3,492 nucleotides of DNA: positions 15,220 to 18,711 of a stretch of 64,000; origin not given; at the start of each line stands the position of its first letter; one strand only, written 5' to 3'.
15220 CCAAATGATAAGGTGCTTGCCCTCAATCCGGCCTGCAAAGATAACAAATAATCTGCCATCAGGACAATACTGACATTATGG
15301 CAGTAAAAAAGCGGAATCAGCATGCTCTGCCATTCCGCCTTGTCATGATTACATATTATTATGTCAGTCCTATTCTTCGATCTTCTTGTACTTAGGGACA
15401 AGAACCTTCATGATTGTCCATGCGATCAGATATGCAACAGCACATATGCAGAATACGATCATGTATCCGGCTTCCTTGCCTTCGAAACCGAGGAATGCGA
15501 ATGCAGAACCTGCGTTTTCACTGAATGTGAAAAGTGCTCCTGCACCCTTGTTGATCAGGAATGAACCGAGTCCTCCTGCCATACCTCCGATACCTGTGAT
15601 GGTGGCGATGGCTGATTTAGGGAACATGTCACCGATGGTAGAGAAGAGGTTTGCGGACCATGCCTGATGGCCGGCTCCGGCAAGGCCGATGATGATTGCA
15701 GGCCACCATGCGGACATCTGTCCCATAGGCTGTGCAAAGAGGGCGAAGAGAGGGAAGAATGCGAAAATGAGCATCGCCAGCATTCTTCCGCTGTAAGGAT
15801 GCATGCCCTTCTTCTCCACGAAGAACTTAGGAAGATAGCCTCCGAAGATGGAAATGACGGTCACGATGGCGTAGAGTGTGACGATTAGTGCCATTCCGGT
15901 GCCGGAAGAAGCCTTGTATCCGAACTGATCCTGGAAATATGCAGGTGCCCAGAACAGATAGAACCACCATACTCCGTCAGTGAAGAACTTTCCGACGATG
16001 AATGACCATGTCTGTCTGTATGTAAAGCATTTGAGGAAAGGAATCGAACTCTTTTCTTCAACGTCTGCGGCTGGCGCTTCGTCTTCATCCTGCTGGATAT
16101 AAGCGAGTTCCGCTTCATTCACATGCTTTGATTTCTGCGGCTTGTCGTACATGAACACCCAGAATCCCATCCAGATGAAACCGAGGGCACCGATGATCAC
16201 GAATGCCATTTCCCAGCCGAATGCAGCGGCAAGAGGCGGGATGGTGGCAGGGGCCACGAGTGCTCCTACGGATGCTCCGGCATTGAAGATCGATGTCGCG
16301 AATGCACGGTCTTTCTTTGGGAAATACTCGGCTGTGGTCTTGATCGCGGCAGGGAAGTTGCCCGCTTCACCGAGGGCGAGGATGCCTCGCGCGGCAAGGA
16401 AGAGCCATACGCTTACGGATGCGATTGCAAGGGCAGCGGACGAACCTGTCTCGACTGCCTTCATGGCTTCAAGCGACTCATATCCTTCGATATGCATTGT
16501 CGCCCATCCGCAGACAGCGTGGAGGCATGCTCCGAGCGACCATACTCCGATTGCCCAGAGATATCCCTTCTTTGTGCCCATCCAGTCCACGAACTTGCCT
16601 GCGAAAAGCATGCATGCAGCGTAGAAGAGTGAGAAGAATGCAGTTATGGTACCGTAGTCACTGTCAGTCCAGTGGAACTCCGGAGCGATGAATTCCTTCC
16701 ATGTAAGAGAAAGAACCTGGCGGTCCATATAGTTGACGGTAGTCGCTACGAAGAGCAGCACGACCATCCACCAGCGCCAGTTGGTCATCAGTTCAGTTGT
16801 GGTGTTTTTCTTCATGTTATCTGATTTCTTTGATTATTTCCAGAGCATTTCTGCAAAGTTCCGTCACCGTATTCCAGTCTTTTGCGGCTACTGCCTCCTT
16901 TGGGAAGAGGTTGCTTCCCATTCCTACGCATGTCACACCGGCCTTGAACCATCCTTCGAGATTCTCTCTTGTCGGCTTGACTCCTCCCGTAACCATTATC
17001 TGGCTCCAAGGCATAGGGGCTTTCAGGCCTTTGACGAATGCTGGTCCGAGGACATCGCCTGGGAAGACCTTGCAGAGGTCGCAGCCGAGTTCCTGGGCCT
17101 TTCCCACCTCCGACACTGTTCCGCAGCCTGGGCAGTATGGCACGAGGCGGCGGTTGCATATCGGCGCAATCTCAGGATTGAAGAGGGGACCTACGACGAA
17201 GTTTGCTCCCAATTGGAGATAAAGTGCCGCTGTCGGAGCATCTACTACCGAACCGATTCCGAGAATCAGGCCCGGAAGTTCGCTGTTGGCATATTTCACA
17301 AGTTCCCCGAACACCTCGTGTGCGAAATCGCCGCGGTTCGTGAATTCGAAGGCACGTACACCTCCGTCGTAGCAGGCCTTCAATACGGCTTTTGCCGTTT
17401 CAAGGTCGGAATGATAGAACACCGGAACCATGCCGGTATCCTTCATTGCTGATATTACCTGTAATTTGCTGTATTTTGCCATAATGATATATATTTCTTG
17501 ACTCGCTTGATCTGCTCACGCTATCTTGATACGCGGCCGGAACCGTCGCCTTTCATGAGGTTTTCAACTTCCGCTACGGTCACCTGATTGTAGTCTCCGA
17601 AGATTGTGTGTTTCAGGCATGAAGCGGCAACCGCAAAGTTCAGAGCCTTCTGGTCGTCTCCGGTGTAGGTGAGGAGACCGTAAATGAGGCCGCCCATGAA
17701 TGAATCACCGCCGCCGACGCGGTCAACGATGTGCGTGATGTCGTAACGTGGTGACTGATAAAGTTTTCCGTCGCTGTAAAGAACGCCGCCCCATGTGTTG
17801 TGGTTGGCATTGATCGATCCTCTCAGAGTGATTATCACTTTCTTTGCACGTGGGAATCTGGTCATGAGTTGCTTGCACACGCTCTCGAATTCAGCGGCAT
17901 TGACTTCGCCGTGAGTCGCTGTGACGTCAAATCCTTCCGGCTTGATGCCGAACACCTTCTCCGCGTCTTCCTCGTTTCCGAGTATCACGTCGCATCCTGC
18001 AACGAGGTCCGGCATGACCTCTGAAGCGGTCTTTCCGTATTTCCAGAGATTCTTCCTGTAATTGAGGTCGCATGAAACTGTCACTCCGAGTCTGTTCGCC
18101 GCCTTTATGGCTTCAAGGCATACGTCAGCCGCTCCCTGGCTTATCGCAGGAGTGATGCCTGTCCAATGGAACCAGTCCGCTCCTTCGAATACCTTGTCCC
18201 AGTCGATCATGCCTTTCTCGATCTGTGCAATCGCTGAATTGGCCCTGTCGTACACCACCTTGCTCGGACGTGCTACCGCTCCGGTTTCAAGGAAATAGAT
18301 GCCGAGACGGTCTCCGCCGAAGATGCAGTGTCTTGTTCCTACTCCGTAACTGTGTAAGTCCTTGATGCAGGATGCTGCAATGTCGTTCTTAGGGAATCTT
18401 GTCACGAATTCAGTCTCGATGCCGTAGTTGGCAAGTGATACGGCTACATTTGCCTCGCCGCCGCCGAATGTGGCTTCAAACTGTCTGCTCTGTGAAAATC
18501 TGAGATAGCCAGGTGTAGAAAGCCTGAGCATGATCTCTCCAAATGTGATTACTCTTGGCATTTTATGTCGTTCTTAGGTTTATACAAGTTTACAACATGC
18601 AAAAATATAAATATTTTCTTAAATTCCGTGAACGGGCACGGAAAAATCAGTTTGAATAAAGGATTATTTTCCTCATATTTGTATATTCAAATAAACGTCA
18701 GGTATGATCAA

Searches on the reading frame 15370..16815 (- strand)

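Call 5: search_protein_families(library=pfam, proteins=[window:15370-16815:-])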
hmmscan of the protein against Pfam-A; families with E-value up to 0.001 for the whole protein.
window:15370-16815:- (481 aa): 3 families
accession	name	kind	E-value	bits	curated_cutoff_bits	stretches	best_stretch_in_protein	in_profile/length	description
PF07690.21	MFS_1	-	8.8e-50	170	33.4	1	21-420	1-345/347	Major Facilitator Superfamily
PF00083.30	Sugar_tr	-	3.7e-08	33.1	22.3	1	44-461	34-428/452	Sugar (and other) transporter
PF00854.27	PTR2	-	7.8e-05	22.2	27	1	126-229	28-126/392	POT family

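Call 54: search_protein_families(library=ncbifam, proteins=[window:15370-16815:-], max_evalue=0.00001)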
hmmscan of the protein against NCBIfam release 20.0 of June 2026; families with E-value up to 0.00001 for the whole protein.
window:15370-16815:- (481 aa): 7 families
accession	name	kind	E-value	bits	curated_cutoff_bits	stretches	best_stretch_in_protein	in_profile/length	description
TIGR00893.1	2A0114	subfamily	2.1e-49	168.5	395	1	23-428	1-370/399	D-galactonate transporter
TIGR00881.1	2A0104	subfamily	1.5e-22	80.2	407.75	1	24-429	3-370/379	phosphoglycerate transporter protein PgtP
TIGR00894.1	2A0114euk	subfamily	1e-19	70.4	626.45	1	129-430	123-421/465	Na(+)-dependent inorganic phosphate cotransporter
TIGR00895.1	2A0115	subfamily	7.7e-14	51.4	418.55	1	127-419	96-388/398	aromatic acid/H+ symport family MFS transporter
NF008963.0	PRK12307.1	equivalog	2e-08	33.8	637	1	129-360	99-317/426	MFS transporter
NF008661.1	PRK11663.1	subfamily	1.1e-07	31.2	564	0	122-227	104-210/439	MFS transporter family glucose-6-phosphate receptor UhpC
TIGR00880.1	2_A_01_02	superfamily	5e-06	26.7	131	1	126-217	41-132/141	multidrug resistance protein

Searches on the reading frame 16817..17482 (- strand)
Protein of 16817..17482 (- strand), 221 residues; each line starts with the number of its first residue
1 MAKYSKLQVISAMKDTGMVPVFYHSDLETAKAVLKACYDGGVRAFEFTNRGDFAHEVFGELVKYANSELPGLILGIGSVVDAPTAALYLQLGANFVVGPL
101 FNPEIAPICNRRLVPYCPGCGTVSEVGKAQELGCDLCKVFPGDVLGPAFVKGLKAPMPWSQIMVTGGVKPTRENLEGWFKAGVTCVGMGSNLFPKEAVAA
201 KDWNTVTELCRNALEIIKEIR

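Call 5: search_protein_families(library=pfam, proteins=[window:16817-17482:-])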
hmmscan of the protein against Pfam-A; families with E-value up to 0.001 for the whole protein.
window:16817-17482:- (221 aa): 1 family
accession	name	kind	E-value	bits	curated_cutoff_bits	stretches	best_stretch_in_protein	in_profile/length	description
PF01081.25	Aldolase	-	1.2e-30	106.8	27.8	1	10-208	2-195/196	KDPG and KHG aldolase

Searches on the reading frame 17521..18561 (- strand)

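Call 5: search_protein_families(library=pfam, proteins=[window:17521-18561:-])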
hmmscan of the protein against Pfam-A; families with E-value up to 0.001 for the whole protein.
window:17521-18561:- (346 aa): 1 family
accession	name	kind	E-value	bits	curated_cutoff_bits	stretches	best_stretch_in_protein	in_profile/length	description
PF00294.29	PfkB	-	3.1e-33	115.9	25.8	1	2-319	2-291/302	pfkB family carbohydrate kinase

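Call 54: search_protein_families(library=ncbifam, proteins=[window:17521-18561:-], max_evalue=0.00001)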
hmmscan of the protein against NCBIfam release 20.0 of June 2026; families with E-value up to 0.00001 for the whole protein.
window:17521-18561:- (346 aa): 14 families
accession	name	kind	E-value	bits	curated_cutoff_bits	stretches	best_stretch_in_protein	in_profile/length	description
NF041633.1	trifunc_aldol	exception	4.5e-150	500.8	700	1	3-346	243-580/580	KHG/KDPG aldolase/sugar kinase fusion protein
NF041332.1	KDG_KDGal_kin_Halo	equivalog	1.9e-63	214.8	440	1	1-346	1-320/320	bifunctional 2-dehydro-3-deoxygluconokinase/2-dehydro-3-deoxygalactonokinase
NF040938.1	KDG_KDGal_kin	equivalog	3.4e-34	118.3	400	2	4-207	1-201/305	bifunctional 2-dehydro-3-deoxygluconokinase/2-dehydro-3-deoxygalactonokinase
TIGR04382.1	myo_inos_iolC_N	equivalog_domain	4.8e-28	98.3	300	1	19-316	20-288/309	5-dehydro-2-deoxygluconokinase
NF052444.1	DhDoxglucKinKdgK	equivalog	1.2e-12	47.9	400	1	6-208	5-207/303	2-dehydro-3-deoxygluconokinase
NF053626.1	RibKinHalex1628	equivalog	1.2e-12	47.9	330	0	221-337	183-292/293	ATP-dependent ribose-1-phosphate kinase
NF006957.1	PRK09434.1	equivalog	6.4e-12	45.6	450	1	30-302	24-266/302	fructokinase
TIGR02152.1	D_ribokin_bact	equivalog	1.4e-10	41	299.65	0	183-322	169-285/298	ribokinase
NF008353.0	PRK11142.1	equivalog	1.7e-09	37.6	341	1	24-329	30-295/307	ribokinase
NF049991.1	TagKinase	equivalog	3e-09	36.1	420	1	5-209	11-214/321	tagatose kinase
NF047869.1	myo_kin_aldol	exception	1.3e-07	30.4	600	1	22-312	28-306/586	bifunctional 5-dehydro-2-deoxygluconokinase/5-dehydro-2-deoxyphosphogluconate aldolase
NF007321.0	PRK09813.1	equivalog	1.7e-07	31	247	0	258-299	197-237/261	fructoselysine 6-kinase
NF041134.1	R1P_kin_Thcocales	equivalog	4.9e-07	29.5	500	0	234-298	188-244/291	ADP-dependent ribose-1-phosphate kinase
NF007068.0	PRK09513.1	equivalog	4.5e-06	26.1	432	1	264-316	235-284/312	1-phosphofructokinase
